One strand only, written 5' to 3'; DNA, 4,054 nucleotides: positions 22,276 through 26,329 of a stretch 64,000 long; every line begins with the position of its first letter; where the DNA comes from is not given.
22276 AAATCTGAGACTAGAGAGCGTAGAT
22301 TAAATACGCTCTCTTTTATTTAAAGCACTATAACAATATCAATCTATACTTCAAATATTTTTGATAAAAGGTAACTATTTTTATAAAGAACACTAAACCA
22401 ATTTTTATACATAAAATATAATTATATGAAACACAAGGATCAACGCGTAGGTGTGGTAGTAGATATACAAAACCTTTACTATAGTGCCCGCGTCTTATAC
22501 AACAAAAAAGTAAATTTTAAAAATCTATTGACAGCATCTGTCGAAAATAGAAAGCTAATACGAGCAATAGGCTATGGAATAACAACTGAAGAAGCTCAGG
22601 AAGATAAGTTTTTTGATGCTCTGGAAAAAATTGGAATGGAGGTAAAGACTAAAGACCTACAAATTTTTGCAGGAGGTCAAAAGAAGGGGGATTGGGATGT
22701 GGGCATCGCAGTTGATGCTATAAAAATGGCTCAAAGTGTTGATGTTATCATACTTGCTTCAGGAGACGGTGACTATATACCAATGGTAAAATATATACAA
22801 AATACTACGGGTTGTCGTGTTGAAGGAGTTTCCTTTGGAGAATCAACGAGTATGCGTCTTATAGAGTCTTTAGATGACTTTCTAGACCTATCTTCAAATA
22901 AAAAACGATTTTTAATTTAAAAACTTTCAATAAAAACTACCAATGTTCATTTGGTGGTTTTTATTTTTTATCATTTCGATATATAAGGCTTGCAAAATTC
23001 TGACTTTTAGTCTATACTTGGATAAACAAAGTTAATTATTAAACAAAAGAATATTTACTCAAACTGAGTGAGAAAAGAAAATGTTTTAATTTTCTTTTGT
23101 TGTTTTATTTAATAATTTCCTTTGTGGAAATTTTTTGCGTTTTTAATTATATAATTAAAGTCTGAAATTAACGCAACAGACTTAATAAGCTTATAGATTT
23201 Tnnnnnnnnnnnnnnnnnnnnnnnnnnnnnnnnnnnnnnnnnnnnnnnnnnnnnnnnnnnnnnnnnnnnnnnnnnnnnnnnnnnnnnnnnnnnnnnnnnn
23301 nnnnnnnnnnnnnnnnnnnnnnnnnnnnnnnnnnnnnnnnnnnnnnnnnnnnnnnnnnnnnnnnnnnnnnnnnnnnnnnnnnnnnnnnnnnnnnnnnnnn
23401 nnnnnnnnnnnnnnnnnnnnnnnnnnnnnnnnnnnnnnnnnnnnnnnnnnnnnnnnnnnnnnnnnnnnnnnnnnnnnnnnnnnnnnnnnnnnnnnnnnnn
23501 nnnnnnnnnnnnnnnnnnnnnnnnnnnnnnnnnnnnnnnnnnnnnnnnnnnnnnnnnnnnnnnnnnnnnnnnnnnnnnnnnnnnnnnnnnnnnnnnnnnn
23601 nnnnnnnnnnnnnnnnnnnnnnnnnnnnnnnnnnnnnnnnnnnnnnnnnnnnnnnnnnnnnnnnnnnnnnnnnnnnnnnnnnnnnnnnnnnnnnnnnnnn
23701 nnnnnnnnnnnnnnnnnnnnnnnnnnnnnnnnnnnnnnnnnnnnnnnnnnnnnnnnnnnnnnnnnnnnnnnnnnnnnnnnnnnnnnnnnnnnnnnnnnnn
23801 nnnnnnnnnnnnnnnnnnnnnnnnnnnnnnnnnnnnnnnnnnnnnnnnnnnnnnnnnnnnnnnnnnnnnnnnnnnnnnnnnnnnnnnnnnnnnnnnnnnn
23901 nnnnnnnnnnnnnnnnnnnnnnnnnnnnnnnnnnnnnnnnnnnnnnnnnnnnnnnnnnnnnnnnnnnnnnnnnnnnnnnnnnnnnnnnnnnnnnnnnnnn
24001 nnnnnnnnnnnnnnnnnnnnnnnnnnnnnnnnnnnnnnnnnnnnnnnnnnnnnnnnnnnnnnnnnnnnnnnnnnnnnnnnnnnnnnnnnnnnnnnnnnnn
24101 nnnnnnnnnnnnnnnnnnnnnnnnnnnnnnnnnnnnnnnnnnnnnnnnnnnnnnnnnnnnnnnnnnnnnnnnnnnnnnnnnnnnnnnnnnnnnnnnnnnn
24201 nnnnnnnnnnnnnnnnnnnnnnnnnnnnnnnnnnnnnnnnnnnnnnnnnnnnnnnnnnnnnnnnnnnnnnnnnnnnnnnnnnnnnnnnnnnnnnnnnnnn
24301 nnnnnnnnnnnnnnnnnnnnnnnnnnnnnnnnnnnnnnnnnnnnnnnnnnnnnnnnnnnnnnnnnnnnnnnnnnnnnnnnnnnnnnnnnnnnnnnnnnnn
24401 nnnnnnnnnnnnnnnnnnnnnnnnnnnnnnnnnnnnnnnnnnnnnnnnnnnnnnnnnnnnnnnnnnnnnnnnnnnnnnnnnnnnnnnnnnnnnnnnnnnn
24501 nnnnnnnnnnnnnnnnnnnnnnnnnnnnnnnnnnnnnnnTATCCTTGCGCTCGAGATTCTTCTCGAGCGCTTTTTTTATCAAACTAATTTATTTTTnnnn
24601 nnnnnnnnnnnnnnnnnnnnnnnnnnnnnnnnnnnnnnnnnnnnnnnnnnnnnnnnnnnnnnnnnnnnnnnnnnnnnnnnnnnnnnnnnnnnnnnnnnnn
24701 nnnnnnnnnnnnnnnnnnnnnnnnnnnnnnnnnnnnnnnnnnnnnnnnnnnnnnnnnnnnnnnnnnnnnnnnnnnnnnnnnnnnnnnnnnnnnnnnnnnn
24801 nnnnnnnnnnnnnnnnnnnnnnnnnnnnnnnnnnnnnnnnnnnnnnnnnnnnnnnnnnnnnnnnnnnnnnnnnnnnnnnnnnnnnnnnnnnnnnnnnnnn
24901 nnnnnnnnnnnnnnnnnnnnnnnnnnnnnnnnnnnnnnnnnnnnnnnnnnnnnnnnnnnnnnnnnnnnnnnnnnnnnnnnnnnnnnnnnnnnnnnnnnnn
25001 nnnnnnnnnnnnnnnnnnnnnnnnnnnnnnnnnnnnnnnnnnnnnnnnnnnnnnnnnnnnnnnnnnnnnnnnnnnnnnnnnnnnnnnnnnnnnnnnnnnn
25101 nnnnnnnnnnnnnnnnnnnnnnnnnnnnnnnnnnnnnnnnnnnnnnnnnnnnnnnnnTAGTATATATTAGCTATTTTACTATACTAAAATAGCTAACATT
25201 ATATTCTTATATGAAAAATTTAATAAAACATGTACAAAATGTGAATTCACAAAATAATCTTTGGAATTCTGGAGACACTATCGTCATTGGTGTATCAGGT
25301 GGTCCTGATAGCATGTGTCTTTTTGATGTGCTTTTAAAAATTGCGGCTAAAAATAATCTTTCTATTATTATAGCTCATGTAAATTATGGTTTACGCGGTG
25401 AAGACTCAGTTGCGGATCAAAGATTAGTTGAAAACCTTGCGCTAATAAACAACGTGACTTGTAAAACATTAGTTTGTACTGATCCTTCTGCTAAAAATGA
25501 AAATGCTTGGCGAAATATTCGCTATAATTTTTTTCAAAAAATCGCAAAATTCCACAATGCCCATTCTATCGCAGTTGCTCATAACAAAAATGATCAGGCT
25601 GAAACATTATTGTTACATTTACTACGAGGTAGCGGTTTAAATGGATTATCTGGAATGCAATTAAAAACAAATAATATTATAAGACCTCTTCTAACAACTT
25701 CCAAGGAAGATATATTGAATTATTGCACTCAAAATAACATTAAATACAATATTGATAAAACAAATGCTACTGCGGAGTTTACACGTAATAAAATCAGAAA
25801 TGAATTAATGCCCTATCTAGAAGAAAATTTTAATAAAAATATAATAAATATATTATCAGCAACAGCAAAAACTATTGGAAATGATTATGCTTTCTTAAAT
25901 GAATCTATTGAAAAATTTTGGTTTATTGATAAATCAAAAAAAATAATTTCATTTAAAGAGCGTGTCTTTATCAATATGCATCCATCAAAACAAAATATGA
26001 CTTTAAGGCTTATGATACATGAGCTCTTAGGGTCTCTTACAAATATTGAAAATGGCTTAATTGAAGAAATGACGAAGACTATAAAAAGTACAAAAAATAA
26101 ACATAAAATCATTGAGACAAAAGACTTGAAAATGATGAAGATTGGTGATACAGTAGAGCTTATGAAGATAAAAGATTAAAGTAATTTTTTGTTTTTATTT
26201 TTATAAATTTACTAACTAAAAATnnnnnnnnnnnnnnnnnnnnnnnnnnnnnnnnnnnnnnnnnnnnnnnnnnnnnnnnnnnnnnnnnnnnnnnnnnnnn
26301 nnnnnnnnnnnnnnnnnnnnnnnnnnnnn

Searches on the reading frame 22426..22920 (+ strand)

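Call 14: search_protein_families(library=pfam, proteins=[window:22426-22920:+], max_evalue=0.00001)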
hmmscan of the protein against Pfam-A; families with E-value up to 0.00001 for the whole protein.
window:22426-22920:+ (164 aa): 1 family
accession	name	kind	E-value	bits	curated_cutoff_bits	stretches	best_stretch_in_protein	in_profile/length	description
PF01936.24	NYN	-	3.7e-32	112.3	24.2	1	7-155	1-144/145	NYN domain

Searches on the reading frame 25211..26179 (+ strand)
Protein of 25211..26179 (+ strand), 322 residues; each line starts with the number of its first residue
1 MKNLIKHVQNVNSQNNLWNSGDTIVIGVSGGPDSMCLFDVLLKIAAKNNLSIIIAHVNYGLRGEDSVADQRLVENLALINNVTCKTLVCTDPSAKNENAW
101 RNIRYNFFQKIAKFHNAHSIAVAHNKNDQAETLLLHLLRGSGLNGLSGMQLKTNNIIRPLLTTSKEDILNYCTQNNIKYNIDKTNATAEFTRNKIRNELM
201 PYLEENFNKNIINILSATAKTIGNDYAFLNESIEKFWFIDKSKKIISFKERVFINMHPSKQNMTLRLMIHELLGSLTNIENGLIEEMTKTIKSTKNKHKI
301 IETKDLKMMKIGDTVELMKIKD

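Call 14: search_protein_families(library=pfam, proteins=[window:25211-26179:+], max_evalue=0.00001)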
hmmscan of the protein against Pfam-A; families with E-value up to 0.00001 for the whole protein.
window:25211-26179:+ (322 aa): 1 family
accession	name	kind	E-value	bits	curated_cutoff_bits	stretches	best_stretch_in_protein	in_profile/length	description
PF01171.26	ATP_bind_3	-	2.9e-52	177.5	27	1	24-198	2-182/182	PP-loop family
